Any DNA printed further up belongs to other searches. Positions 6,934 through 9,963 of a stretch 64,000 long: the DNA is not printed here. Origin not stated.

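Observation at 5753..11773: Unclassifiable three-gene operon: two paralogous polytopic membrane proteins plus a GH13 enzyme, all with Q/P-rich N-termini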

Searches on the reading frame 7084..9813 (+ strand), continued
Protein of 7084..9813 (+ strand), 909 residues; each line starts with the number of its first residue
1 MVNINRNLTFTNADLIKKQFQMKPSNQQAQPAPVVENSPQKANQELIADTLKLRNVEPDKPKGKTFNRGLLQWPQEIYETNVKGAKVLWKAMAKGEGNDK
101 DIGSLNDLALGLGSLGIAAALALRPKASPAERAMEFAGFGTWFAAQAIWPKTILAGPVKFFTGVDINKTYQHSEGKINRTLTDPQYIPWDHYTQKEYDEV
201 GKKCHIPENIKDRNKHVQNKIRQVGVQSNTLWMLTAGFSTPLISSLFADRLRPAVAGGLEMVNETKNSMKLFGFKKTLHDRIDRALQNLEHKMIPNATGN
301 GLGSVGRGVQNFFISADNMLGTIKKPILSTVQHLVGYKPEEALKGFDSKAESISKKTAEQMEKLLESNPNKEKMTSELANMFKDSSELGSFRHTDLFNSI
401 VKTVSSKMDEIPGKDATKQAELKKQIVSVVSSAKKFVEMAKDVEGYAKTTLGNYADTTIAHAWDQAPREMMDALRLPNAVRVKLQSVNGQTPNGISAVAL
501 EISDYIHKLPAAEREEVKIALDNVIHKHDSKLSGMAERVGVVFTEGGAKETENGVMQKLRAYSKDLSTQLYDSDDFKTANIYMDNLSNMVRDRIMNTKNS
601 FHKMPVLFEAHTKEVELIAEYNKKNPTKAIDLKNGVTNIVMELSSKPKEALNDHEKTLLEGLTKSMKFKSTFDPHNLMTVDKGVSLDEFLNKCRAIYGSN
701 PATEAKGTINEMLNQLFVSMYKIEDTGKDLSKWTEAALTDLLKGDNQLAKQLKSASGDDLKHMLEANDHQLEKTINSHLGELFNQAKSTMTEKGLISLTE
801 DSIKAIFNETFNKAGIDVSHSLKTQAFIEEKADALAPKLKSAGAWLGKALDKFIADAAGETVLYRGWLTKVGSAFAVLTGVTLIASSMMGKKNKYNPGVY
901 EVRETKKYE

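Call 63: fold_search(model_id=the predicted structure, library=pdb)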
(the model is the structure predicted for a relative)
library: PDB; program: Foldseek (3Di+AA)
matches with E <= 10: 165; with E <= 0.001: 0
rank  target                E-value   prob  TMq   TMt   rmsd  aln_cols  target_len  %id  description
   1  9gm7_A                6.9e-02  0.08  0.06  0.04  76.9      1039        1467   12  MukBEF in a nucleotide-bound state with open neck gate (monomer) (released 2025-03-26)
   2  6yvu_A                1.4e-01  0.07  0.06  0.05  83.7      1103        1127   11  Condensin complex from S.cerevisiae ATP-free apo non-engaged state (released 2020-07-15)
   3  5khr_I                4.5e-01  0.08  0.06  0.07  24.3       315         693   11  Model of human Anaphase-promoting complex/Cyclosome complex (APC15 deletion mutant) in complex with the E2 UBE2C/UBCH1 (released 2016-08-24)
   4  8e9g_L                5.1e-01  0.08  0.06  0.08  32.3       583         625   10  Mycobacterial respiratory complex I with both quinone positions modelled (released 2022-10-12)
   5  6yvu_B                5.6e-01  0.04  0.06  0.05  74.8      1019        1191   13  Condensin complex from S.cerevisiae ATP-free apo non-engaged state (released 2020-07-15)
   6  7uni_B                6.1e-01  0.12  0.07  0.18  24.5       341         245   11  De novo designed chlorophyll dimer protein with Zn pheophorbide a methyl ester, SP2-ZnPPaM (released 2023-04-19)
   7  6tgz                  6.6e-01  0.09  0.07  0.14  23.1       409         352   12  IE1 from human cytomegalovirus (released 2020-11-25)
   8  4or2_B                7.8e-01  0.10  0.08  0.15  25.3       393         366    9  Human class C G protein-coupled metabotropic glutamate receptor 1 in complex with a negative allosteric modulator (released 2014-03-19)
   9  4phq_B                8.2e-01  0.12  0.09  0.19  23.8       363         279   10  ClyA CC6/264 ox (6-303) (released 2014-09-24)
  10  8glv_Dp               1.1e+00  0.06  0.08  0.05  74.6       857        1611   11  96-nm repeat unit of doublet microtubules from Chlamydomonas reinhardtii flagella (released 2023-05-31)
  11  6ffh                  1.2e+00  0.06  0.07  0.12  31.9       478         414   10  Crystal Structure of mGluR5 in complex with Fenobam at 2.65 A (released 2018-03-07)
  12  7udm_B                1.4e+00  0.13  0.09  0.22  30.4       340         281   11  Crystal structure of designed helical repeat protein RPB_PLP1_R6 in alternative conformation 1 (with peptide) (released 2023-03-22)
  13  2x0c                  1.5e+00  0.05  0.06  0.13  34.8       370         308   10  Crystal Structure of the R7R8 domains of Talin (released 2010-07-07)
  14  7nyx_A                1.5e+00  0.02  0.06  0.04  76.6      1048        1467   13  Cryo-EM structure of the MukBEF-MatP-DNA monomer (closed conformation) (released 2021-07-07)
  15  4or2_A                1.7e+00  0.06  0.07  0.13  26.1       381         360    9  Human class C G protein-coupled metabotropic glutamate receptor 1 in complex with a negative allosteric modulator (released 2014-03-19)
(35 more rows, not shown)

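Call 76: search_protein_families(library=ncbifam, proteins=[L003:12890-17062:+], max_evalue=0.00001)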
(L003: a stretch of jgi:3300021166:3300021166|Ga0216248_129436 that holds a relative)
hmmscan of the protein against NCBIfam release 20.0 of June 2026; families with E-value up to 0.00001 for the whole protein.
L003:12890-17062:+ (1390 aa): 6 families
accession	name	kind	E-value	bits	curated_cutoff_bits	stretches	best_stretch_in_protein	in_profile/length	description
NF041090.1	Cyc-maltodext_AglB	equivalog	4.1e-11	42.3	540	1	162-284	45-160/470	cyclomaltodextrinase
TIGR02401.1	trehalose_TreY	equivalog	2.6e-08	32.6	498.65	1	180-310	14-152/838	malto-oligosyltrehalose synthase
NF008051.0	PRK10785.1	equivalog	1.1e-07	30.5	568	0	174-262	171-257/607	maltodextrin glucosidase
NF041321.1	Alpha-amyl_MalA_Halo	equivalog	2.2e-07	29.6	875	0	1136-1184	530-578/666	alpha-amylase MalA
NF011085.0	PRK14511.1-2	equivalog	8.8e-07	27.4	1312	1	180-280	17-119/873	malto-oligosyltrehalose synthase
NF011086.0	PRK14511.1-3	equivalog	8.9e-07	27.4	1411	1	183-278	20-118/924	malto-oligosyltrehalose synthase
